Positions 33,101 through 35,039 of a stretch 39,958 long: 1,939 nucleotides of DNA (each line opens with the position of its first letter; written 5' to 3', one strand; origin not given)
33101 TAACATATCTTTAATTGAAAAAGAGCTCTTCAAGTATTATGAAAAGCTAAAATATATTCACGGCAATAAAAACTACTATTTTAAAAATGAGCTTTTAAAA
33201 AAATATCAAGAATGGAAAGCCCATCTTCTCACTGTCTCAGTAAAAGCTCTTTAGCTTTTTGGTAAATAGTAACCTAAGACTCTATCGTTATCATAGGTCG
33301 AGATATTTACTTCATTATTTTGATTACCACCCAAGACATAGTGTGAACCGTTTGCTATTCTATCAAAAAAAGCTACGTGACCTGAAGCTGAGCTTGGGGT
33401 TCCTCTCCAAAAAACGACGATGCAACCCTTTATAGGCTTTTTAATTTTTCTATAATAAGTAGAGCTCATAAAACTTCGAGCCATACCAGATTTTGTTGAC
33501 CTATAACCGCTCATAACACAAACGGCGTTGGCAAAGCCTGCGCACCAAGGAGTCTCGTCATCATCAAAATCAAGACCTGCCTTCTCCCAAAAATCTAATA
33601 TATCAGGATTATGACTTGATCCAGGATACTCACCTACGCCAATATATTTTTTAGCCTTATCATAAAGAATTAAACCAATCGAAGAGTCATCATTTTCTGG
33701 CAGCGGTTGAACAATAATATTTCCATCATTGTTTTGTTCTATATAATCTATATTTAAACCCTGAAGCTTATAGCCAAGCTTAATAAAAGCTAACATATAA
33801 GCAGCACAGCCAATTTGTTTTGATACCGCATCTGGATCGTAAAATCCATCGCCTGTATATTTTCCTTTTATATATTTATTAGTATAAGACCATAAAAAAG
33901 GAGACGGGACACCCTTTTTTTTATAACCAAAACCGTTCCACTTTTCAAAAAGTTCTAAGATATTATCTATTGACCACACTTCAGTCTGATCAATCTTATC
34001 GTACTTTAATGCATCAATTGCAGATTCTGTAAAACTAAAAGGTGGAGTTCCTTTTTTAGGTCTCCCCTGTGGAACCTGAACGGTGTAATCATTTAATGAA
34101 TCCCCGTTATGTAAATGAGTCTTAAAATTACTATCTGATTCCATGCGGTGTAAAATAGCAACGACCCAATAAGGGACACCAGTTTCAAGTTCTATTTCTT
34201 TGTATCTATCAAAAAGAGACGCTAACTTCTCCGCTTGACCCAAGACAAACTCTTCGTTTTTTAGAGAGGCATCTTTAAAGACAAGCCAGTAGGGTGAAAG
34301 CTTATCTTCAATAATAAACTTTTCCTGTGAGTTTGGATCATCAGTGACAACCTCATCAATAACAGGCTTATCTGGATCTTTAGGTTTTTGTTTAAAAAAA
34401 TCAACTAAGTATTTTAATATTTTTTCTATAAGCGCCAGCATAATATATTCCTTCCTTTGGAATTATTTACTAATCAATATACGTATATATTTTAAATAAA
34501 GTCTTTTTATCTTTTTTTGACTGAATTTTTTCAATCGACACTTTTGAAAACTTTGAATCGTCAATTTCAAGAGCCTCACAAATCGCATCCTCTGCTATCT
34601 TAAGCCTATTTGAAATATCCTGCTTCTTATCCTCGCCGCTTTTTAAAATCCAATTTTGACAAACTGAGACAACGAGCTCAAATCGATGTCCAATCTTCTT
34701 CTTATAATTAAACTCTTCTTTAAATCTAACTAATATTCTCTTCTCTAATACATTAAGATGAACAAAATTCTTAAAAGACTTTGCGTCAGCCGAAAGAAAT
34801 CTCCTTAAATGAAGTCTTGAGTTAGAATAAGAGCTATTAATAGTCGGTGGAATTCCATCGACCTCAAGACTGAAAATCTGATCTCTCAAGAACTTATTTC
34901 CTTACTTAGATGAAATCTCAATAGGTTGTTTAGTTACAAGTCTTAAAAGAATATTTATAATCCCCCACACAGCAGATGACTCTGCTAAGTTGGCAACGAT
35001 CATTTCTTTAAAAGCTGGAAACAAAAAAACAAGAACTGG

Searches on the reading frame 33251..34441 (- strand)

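Call 15: search_protein_families(library=pfam, proteins=[window:33251-34441:-], max_evalue=0.01)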
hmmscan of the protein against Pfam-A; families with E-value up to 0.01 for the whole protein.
window:33251-34441:- (396 aa): 1 family
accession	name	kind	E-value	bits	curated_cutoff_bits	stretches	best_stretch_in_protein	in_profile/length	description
PF05257.22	CHAP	-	1.9e-06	28.7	26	1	294-373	3-81/81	CHAP domain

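Call 16: search_protein_families(library=phrogs, proteins=[window:33251-34441:-], max_evalue=0.001)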
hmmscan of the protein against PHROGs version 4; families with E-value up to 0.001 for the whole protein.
window:33251-34441:- (396 aa): 1 family
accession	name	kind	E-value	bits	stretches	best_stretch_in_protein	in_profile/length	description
phrog_1259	-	tail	1e-28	100.7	1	261-395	993-1130/1179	baseplate hub subunit and tail lysozyme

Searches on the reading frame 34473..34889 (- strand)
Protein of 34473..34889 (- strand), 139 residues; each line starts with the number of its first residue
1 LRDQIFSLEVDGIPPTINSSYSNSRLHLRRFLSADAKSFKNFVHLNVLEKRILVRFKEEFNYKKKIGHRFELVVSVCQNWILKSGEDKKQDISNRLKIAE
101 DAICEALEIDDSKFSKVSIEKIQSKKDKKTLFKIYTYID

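Call 99: search_protein_families(library=pfam, proteins=[window:34473-34889:-], max_evalue=0.01)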
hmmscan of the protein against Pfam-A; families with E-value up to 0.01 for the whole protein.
window:34473-34889:- (139 aa): 1 family
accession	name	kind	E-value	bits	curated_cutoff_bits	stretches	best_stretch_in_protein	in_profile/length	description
PF05866.16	RusA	-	6.7e-05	23.9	22.8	1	16-126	7-116/124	Endodeoxyribonuclease RusA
